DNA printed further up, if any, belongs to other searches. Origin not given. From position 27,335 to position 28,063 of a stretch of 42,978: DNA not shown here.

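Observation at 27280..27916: Cargo of the rpoD insertion: an overlapping two-gene cassette (72-aa protein plus a DUF2335-like two-TM membrane protein)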

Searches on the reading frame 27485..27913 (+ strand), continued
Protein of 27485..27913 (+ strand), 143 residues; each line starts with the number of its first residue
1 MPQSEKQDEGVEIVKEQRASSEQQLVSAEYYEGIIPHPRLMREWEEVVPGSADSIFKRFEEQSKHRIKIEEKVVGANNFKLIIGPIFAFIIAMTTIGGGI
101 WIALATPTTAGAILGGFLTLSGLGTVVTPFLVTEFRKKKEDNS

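Call 44: search_dna_similar(query=window:27485-27913:+, collection=phages, mode=protein, max_evalue=0.001, max_rows=25)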
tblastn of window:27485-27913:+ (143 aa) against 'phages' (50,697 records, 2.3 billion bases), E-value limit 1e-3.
Records with a match: 14; places in all: 14; records where one place covers at least 80% of the query: 0.
Best place of each record, by identity: <60% 14.
By first word of the organism name: Streptococcus 5; Leptospira 3; Lactococcus 2; Pseudomonas 2; Bacteriophage 1; Ralstonia 1.
By host as written in the record: Homo sapiens 2; Pseudomonas aeruginosa 2; Streptococcus pseudopneumoniae IS7493 1; Streptococcus pseudopneumoniae CCUG_62647 1; Streptococcus pseudopneumoniae SRR387783 1; Streptococcus pseudopneumoniae SRR387784 1; Streptococcus pseudopneumoniae 5247 1; Lactococcus cremoris DGCC6073 1; and 4 more.
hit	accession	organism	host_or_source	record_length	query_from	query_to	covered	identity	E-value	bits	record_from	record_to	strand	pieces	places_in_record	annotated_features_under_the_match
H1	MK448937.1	Streptococcus phage Javan436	Streptococcus pseudopneumoniae IS7493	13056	8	113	74%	32.1%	9e-11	64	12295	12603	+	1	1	hypothetical protein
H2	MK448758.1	Streptococcus phage Javan433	Streptococcus pseudopneumoniae ...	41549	8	113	74%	32.1%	9e-11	64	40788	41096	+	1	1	hypothetical protein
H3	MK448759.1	Streptococcus phage Javan439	Streptococcus pseudopneumoniae SRR387783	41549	8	113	74%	32.1%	9e-11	64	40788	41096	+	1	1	hypothetical protein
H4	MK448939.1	Streptococcus phage Javan440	Streptococcus pseudopneumoniae SRR387784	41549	8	113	74%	32.1%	9e-11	64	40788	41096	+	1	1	hypothetical protein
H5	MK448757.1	Streptococcus phage Javan427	Streptococcus pseudopneumoniae 5247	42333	8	113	74%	32.1%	9e-11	64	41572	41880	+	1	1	hypothetical protein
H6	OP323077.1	Lactococcus phage D6890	Lactococcus cremoris DGCC6073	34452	4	113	77%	30.4%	9e-8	55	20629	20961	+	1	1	hypothetical protein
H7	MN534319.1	Lactococcus phage proPhi6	Lactococcus lactis subsp. cremoris TIFN6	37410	8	112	73%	30.8%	1e-4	46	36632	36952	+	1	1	hypothetical protein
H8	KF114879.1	Leptospira phage vB_LbrZ_5399-LE1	Homo sapiens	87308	15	104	63%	33.3%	3e-11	65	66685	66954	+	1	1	membrane protein, PF10097 family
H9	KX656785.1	Leptospira phage Lin_34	Leptospira inadai M34/99 serogroup Lyme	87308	15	104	63%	33.3%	3e-11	65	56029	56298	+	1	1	record has no annotation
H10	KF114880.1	Leptospira phage vB_LinZ_10-LE1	Homo sapiens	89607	15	104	63%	33.3%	3e-11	65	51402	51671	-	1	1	membrane protein, PF10097 family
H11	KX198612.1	Pseudomonas phage MD8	Pseudomonas aeruginosa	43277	2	104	72%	28.1%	4e-8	56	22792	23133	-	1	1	putative membrane protein | hypothetical protein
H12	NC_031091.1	Pseudomonas phage MD8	Pseudomonas aeruginosa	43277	2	104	72%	28.1%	4e-8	56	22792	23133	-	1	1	membrane protein | hypothetical protein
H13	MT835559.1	Bacteriophage sp.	human fecal samples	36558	31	113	58%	32.6%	3e-4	45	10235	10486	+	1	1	record has no annotation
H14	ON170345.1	Ralstonia phage YO375_1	Ralstonia solanacearum R300, UW27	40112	20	104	59%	29.1%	5e-8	56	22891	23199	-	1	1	record has no annotation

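Call 45: get_annotated_region(hit=H2, flank=2500)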
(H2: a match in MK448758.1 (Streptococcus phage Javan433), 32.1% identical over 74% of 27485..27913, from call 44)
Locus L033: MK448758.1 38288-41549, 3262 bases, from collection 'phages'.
description: Streptococcus phage Javan433, complete genome.
organism: Streptococcus phage Javan433 (NCBI taxid 2548164)
taxonomy: Viruses; Duplodnaviria; Heunggongvirae; Uroviricota; Caudoviricetes; Trabyvirinae
host: Streptococcus pseudopneumoniae CCUG_62647; source: -; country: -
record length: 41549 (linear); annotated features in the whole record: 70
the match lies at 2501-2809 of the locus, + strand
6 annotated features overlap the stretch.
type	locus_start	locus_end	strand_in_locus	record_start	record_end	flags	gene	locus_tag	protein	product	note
CDS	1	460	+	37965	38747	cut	-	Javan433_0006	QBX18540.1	hypothetical protein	-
CDS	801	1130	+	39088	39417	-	-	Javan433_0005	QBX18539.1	holin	-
CDS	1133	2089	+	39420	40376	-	-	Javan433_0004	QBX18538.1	cell wall-associated murein hydrolase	cell wall-associated murein hydrolase LytA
CDS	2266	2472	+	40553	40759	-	-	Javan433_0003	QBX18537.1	hypothetical protein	-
CDS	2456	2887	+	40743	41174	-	-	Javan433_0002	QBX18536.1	hypothetical protein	-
CDS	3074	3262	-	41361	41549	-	-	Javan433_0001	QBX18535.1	hypothetical protein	FIG01114416: hypothetical protein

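Call 46: get_annotated_region(hit=H12, flank=2500)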
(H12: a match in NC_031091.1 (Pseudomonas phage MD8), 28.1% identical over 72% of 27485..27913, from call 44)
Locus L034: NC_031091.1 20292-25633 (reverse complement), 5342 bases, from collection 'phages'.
description: Pseudomonas phage MD8, complete genome.
organism: Pseudomonas phage MD8 (NCBI taxid 1868596)
taxonomy: Viruses; Duplodnaviria; Heunggongvirae; Uroviricota; Caudoviricetes
host: Pseudomonas aeruginosa; source: -; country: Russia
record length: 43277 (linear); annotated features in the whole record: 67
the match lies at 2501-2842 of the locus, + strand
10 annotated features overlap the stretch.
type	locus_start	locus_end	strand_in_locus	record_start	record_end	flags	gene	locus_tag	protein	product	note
CDS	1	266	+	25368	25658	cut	-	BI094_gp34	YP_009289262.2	hypothetical protein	-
CDS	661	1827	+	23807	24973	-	-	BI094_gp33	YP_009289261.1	integrase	-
CDS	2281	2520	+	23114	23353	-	-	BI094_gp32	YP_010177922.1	hypothetical protein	-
CDS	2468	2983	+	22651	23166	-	-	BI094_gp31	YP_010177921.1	membrane protein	-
CDS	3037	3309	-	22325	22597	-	-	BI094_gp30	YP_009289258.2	hypothetical protein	-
CDS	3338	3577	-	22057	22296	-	-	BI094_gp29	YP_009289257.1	hypothetical protein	-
CDS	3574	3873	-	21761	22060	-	-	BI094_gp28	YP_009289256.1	tail fiber protein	-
CDS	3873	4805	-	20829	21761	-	-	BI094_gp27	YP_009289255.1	tail fiber protein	-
CDS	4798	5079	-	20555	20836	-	-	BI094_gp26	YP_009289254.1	hypothetical protein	-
CDS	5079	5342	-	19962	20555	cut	-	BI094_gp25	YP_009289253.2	hypothetical protein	-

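Call 47: get_annotated_region(hit=H6, flank=2500)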
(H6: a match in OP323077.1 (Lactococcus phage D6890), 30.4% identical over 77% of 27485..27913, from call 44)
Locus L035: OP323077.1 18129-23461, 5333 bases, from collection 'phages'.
description: Lactococcus phage D6890, complete genome.
organism: Lactococcus phage D6890 (NCBI taxid 2979363)
taxonomy: Viruses; Duplodnaviria; Heunggongvirae; Uroviricota; Caudoviricetes
host: Lactococcus cremoris DGCC6073; source: whey; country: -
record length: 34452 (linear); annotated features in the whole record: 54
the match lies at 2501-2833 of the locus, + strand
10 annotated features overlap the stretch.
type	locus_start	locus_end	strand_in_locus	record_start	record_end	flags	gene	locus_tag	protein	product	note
CDS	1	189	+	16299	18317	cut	-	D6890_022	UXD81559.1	hypothetical protein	baseplate/receptor binding protein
CDS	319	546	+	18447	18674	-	-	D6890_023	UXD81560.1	hemolysin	hemolysin XhlA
CDS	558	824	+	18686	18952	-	-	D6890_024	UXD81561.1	holin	-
CDS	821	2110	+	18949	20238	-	-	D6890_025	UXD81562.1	N-acetylmuramoyl-L-alanine amidase sle1 precursor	-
CDS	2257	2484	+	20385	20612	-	-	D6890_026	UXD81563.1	hypothetical protein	-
CDS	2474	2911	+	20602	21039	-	-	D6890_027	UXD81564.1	hypothetical protein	-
tRNA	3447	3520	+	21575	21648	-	-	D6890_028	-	tRNA-Met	-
CDS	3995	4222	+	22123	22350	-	-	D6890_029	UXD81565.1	hypothetical protein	-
CDS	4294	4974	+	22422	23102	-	-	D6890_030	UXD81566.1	ORF6C domain protein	-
CDS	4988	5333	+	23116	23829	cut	-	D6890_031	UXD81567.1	ORF6C domain protein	-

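Call 49: search_protein_families(library=phrogs, proteins=[L033:2266-2469:+, L034:2281-2517:+, L035:2257-2481:+, L028:4795-4998:+, L030:4780-5001:+, L006:5799-6017:+], max_evalue=0.1)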
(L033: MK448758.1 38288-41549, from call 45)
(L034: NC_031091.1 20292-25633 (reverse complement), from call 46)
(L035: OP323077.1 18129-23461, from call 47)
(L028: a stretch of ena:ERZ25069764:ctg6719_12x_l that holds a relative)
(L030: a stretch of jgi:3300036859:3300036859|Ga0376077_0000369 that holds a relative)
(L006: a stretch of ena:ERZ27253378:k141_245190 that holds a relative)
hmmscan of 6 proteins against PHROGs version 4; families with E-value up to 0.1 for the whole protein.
L033:2266-2469:+ (68 aa): 1 family
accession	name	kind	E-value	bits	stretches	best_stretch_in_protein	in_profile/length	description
phrog_29944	-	unknown function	1.1e-51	173.8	1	1-68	1-68/68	-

L034:2281-2517:+ (79 aa): 2 families
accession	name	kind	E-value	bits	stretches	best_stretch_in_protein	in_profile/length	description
phrog_26284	-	unknown function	1.8e-05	25.8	1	1-57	1-52/65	-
phrog_25612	-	unknown function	0.078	14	1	19-74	7-62/139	-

L035:2257-2481:+ (75 aa): 1 family
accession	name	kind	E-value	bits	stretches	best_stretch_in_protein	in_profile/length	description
phrog_29944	-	unknown function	0.0062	17.7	1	22-70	17-64/68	-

L028:4795-4998:+ (68 aa): 0 families

L030:4780-5001:+ (74 aa): 0 families

L006:5799-6017:+ (73 aa): 3 families
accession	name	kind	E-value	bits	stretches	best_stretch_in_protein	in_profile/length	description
phrog_27385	-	unknown function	0.0044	17.9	1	42-69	35-62/71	-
phrog_12320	-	unknown function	0.071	14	1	19-68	63-110/185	-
phrog_26284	-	unknown function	0.091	13.9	0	36-65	25-52/65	-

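Call 61: find_related_loci(query=A3, collection=genome_contigs, flank=3000)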
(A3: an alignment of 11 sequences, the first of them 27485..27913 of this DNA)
Query A3 (143 aa) in genome_contigs; peptide patterns used: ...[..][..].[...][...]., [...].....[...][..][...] (x = any residue, [..] = any of these).
72 stretches matched a pattern; 1 encode a relative of the query (tblastn E <= 1e-3); 1 distinct loci.
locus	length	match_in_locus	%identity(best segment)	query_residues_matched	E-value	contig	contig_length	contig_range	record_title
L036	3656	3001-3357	53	15-137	1e-38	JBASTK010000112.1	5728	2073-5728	MAG: Candidatus Sungiibacteriota bacterium isolate MFD03232_ilm_asm_bin45 k127_72616, whole genome shotgun sequence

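Call 64: predict_structure(alignment_id=A7)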
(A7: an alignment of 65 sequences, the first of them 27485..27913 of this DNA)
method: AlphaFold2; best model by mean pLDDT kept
length: 143 residues; sequences in the alignment: 65
mean_pLDDT: 85.3   pTM: 0.54
mean pLDDT of the five models: 85.3, 84.9, 83.5, 83.1, 81.2
residues with pLDDT >= 90: 104; 70-90: 14; 50-70: 11; < 50: 14
segments of 3 or more residues with pLDDT < 50: 1-3, 6-12, 16-19
pLDDT, mean of each block of 10 residues (from residue 1): 47 50 69 89 96 95 96 95 93 94 93 93 92 93 89
secondary structure, 60 per line:
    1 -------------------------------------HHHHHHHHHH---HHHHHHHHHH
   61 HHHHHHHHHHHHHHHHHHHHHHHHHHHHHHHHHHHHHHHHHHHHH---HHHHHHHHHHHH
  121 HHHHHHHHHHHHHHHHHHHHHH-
elements in order: H38-47 H51-105 H109-142

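Call 66: find_related_loci(query=A3, collection=viral_contigs, flank=5000)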
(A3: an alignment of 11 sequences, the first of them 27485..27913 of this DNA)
Query A3 (143 aa) in viral_contigs; peptide patterns used: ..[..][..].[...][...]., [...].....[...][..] (x = any residue, [..] = any of these).
43 stretches matched a pattern, but none encodes a relative of the query by tblastn (E <= 1e-3).

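Call 67: fold_search(model_id=the predicted structure, library=pdb)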
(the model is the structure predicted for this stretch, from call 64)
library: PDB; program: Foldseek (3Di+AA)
matches with E <= 10: 79; with E <= 0.001: 0
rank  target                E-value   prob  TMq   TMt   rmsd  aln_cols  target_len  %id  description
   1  4mtx_C                1.8e+00  0.47  0.39  0.52   5.1        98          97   10  Structure of the ERS1 dimerization and histidine phosphotransfer domain from Arabidopsis thaliana (released 2014-10-01)
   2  4o9u_C                1.9e+00  0.23  0.26  0.38  12.8        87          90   13  Mechanism of transhydrogenase coupling proton translocation and hydride transfer (released 2015-01-28)
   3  6h2f_D                2.0e+00  0.25  0.30  0.16  10.1       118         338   16  Structure of the pre-pore AhlB of the tripartite alpha-pore forming toxin, AHL, from Aeromonas hydrophila. (released 2019-07-10)
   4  7p3r_A                2.3e+00  0.11  0.22  0.14  11.3       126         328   14  Helical structure of the toxin MakA from Vibrio cholera (released 2022-02-23)
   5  6ye4_A                2.5e+00  0.15  0.28  0.20   7.5       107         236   18  Structure of ExbB pentamer from Serratia marcescens by single particle cryo electron microscopy (released 2021-03-31)
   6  7b9s_5                2.5e+00  0.15  0.26  0.09  25.1       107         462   18  Structure of the mycobacterial ESX-5 Type VII Secretion System hexameric pore complex (released 2021-07-07)
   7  4mt8_A                2.8e+00  0.38  0.40  0.51   6.5       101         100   12  Structure of the ERS1 dimerization and histidine phosphotransfer domain from Arabidopsis thaliana (released 2014-10-01)
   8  1jch_A                3.0e+00  0.15  0.28  0.11  10.2       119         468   13  Crystal Structure of Colicin E3 in Complex with its Immunity Protein (released 2001-11-30)
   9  4tvq_B                3.2e+00  0.07  0.18  0.14  18.0       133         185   11  CCM3 in complex with CCM2 LD-like motif (released 2015-03-25)
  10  9g9w_A                3.2e+00  0.06  0.18  0.12  22.3       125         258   22  Structure of the human two pore domain potassium ion channel TASK-3 (K2P9.1) G236R mutant (released 2024-12-18)
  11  3beh_D                3.4e+00  0.06  0.18  0.14  15.9       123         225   15  Structure of a Bacterial Cyclic Nucleotide Regulated Ion Channel (released 2008-01-15)
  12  9l9t_A                3.8e+00  0.20  0.28  0.22  20.2        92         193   15  Crystal structure of a coronaviral M protein in complex with a C-terminal peptide of the N protein (released 2025-11-05)
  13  6h2f_E                3.8e+00  0.18  0.35  0.18   8.5       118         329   14  Structure of the pre-pore AhlB of the tripartite alpha-pore forming toxin, AHL, from Aeromonas hydrophila. (released 2019-07-10)
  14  4o9p_C                4.0e+00  0.18  0.27  0.38  12.0        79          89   15  Crystal structure of Thermus thermophilis transhydrogeanse domain II dimer SeMet derivative (released 2014-06-11)
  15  3ajm_B                4.0e+00  0.07  0.20  0.16  18.2       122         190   10  Crystal structure of programmed cell death 10 in complex with inositol 1,3,4,5-tetrakisphosphate (released 2010-06-30)
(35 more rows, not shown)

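Call 71: find_related_loci(query=A3, collection=metagenome_contigs, flank=4000)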
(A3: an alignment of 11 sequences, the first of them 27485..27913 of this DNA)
Query A3 (143 aa) in metagenome_contigs; peptide patterns used: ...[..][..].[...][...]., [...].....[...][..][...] (x = any residue, [..] = any of these).
156 stretches matched a pattern; 3 encode a relative of the query (tblastn E <= 1e-3); 3 distinct loci.
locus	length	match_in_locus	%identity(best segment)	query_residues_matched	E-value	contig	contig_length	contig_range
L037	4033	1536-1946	53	1-141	3e-45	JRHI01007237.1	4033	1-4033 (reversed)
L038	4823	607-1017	51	1-143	2e-45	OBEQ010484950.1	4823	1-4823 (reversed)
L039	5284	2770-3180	51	1-143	1e-44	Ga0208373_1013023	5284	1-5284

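Call 77: get_annotated_region(hit=H8, flank=2500)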
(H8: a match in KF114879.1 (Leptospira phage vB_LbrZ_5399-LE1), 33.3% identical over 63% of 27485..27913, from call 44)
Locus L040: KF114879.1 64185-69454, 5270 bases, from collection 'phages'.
description: Leptospira phage LbrZ_5399, complete genome.
organism: Leptospira phage vB_LbrZ_5399-LE1 (NCBI taxid 1334245)
taxonomy: Viruses; Duplodnaviria; Heunggongvirae; Uroviricota; Caudoviricetes
host: Homo sapiens; source: -; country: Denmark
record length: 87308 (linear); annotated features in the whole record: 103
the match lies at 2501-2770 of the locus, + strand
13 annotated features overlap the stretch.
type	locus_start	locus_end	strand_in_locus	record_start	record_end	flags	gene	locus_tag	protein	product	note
CDS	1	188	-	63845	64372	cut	-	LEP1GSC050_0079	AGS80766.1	hypothetical protein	-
CDS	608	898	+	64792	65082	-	-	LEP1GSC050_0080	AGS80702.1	putative toxin-antitoxin system, toxin component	-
CDS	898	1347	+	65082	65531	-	-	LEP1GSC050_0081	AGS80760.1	hypothetical protein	identified by glimmer; putative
CDS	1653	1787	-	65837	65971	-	-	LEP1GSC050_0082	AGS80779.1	hypothetical protein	identified by glimmer; putative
CDS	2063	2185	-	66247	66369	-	-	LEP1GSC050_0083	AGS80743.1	hypothetical protein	identified by glimmer; putative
CDS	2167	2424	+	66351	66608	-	-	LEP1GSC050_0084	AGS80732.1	hypothetical protein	-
CDS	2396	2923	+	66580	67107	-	-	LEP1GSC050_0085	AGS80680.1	membrane protein, PF10097 family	-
CDS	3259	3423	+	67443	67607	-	-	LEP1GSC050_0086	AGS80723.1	hypothetical protein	identified by glimmer; putative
CDS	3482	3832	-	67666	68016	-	-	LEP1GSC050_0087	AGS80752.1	putative lipoprotein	-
CDS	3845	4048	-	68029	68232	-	-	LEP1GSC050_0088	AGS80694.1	hypothetical protein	identified by glimmer; putative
CDS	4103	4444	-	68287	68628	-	-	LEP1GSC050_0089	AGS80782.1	hypothetical protein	-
CDS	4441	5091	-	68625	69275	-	-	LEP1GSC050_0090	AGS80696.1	hypothetical protein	-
CDS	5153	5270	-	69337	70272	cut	-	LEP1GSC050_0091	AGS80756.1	hypothetical protein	-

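Call 78: get_annotated_region(hit=H14, flank=2500)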
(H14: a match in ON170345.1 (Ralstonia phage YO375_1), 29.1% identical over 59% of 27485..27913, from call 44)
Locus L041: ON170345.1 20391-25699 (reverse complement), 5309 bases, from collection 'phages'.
description: UNVERIFIED_ORG: Ralstonia phage YO375_1 sequence.
organism: Ralstonia phage YO375_1 (NCBI taxid 2935426)
taxonomy: Viruses; Duplodnaviria; Heunggongvirae; Uroviricota; Caudoviricetes
host: Ralstonia solanacearum R300, UW27; source: tobacco; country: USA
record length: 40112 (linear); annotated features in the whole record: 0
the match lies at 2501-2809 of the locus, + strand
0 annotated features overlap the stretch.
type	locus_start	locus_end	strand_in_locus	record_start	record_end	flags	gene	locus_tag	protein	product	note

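Call 79: get_annotated_region(hit=H7, flank=2500)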
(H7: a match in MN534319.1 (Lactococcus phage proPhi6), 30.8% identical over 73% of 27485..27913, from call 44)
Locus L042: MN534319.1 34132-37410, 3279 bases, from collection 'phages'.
description: Lactococcus phage proPhi6, complete genome.
organism: Lactococcus phage proPhi6 (NCBI taxid 2656513)
taxonomy: Viruses; Duplodnaviria; Heunggongvirae; Uroviricota; Caudoviricetes
host: Lactococcus lactis subsp. cremoris TIFN6; source: Ur dairy starter culture; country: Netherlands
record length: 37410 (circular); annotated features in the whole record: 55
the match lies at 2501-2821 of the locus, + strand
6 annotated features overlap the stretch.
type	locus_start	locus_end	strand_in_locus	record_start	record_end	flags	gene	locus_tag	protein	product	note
CDS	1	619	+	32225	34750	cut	-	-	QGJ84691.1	baseplate/receptor binding protein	ORF50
CDS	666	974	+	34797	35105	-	-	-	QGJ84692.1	transposase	ORF51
CDS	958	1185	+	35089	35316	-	-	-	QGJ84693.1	holin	ORF52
CDS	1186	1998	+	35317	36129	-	-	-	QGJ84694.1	lysin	ORF53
CDS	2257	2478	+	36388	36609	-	-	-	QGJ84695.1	DNA internalization-related competence protein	ORF54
CDS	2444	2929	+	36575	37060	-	-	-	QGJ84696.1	hypothetical protein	ORF55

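Call 80: get_annotated_region(hit=H13, flank=2500)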
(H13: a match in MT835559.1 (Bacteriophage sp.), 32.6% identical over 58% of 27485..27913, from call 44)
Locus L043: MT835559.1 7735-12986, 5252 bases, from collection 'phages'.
description: UNVERIFIED: Bacteriophage sp. clone scaffold_173 genomic sequence.
organism: Bacteriophage sp. (NCBI taxid 38018)
taxonomy: Viruses
host: -; source: human fecal samples; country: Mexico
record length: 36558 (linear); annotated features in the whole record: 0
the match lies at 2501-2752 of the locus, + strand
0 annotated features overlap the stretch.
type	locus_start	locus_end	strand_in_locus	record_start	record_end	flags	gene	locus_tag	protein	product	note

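Call 84: search_dna_similar(query=window:27485-27913:+, collection=plasmids, mode=protein, max_evalue=0.001, max_rows=25, rows=spread)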
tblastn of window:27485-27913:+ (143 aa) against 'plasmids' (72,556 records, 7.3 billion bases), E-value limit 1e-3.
Records with a match: 7; places in all: 7; records where one place covers at least 80% of the query: 0.
Best place of each record, by identity: <60% 7.
By first word of the organism name: Leptospira 3; Enterobacter 2; Azospirillum 1; Pseudorhodobacter 1.
By predicted mobility (MOB-suite, as given by PLSDB): non-mobilizable 6; mobilizable 1.
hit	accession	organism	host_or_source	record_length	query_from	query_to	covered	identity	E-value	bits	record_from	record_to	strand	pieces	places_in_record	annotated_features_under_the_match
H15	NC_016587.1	Azospirillum lipoferum 4B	-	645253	10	104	66%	33.7%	3e-7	55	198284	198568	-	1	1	DUF2335 domain-containing protein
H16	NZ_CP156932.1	Enterobacter kobei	Homo sapiens,urine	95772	17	104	62%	31.8%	2e-9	61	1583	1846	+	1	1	DUF2335 domain-containing protein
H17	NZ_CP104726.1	Enterobacter kobei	Pure isolate,Freshwater pond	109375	25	104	56%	32.5%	2e-8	58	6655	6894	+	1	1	DUF2335 domain-containing protein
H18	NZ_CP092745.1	Leptospira interrogans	Homo sapiens,blood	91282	1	74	52%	29.7%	2e-5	50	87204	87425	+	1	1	DUF2335 domain-containing protein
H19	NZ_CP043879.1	Leptospira interrogans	Homo sapiens,cell culture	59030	1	74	52%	29.7%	2e-5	50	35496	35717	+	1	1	DUF2335 domain-containing protein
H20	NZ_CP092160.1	Leptospira interrogans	Homo sapiens,blood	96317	1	74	52%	29.7%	2e-5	50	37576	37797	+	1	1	DUF2335 domain-containing protein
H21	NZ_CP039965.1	Pseudorhodobacter turbinis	single bacterial isolate,Turban shell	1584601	24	106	58%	24.7%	5e-5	49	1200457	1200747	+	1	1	record has no annotation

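Call 85: get_annotated_region(hit=H16, flank=4000)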
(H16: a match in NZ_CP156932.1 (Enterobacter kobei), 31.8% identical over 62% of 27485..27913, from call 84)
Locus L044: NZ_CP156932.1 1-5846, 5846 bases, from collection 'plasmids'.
description: Enterobacter kobei strain 2024CK-00368 plasmid unnamed1, complete sequence
organism: Enterobacter kobei (NCBI taxid 208224)
taxonomy: Bacteria; Pseudomonadota; Gammaproteobacteria; Enterobacterales; Enterobacteriaceae; Enterobacter; Enterobacter kobei
host: -; source: Homo sapiens,urine; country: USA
typing (MOB-suite, as given by PLSDB): non-mobilizable
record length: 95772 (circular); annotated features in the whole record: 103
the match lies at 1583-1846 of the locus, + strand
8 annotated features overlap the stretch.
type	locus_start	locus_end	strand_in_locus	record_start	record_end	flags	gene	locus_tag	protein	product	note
CDS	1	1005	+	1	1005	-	-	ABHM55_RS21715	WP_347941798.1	replication initiation protein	GO:0006270 - DNA replication initiation [Evidence IEA]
CDS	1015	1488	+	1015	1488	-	-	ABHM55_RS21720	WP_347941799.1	hypothetical protein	-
CDS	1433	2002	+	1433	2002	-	-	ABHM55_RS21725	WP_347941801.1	DUF2335 domain-containing protein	-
CDS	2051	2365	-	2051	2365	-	-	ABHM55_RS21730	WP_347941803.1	molecular chaperone GroEL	-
CDS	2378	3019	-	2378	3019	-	-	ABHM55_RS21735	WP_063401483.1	ParA family protein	-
CDS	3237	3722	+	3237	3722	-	-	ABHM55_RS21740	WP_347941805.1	glycoside hydrolase family 104 protein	-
CDS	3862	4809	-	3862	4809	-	-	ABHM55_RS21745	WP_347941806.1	hypothetical protein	-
CDS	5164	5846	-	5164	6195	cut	-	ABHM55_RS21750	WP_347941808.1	head processing protein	-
